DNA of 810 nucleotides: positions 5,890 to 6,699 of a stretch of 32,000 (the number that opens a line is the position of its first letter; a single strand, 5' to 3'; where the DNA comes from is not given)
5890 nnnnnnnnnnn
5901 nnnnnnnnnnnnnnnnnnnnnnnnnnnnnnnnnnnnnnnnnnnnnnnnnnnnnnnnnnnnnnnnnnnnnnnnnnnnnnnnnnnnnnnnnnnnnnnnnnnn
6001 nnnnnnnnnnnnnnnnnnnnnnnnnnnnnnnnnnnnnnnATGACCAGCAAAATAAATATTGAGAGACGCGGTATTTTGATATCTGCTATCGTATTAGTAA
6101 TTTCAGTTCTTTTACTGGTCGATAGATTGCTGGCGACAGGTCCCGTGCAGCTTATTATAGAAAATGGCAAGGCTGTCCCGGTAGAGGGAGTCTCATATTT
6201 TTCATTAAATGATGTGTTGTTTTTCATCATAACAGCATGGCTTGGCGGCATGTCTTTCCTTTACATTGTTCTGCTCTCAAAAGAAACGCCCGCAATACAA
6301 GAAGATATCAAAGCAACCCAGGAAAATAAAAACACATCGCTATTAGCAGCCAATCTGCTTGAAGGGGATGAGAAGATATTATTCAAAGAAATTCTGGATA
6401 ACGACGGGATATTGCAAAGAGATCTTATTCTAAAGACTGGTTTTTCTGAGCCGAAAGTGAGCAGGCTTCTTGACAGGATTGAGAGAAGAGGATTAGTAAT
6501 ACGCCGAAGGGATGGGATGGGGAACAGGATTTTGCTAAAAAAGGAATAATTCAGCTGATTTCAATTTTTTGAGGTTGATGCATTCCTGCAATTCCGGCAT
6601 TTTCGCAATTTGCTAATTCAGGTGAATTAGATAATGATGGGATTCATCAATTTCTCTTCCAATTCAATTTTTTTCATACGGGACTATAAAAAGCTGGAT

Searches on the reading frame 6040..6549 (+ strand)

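Call 10: search_protein_families(library=pfam, proteins=[window:6040-6549:+], max_evalue=0.001)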
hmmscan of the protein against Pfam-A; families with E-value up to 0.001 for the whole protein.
window:6040-6549:+ (169 aa): 3 families
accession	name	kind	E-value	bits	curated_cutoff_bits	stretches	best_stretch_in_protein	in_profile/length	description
PF12802.13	MarR_2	-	1.1e-07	32.3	27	1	117-160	13-57/61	MarR family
PF24034.1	DUF7343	-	1.9e-06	28.1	27.6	1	110-166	5-61/62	Domain of unknown function (DUF7343)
PF13412.12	HTH_24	-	0.00017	21.5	21.9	1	110-153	5-47/48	Winged helix-turn-helix DNA-binding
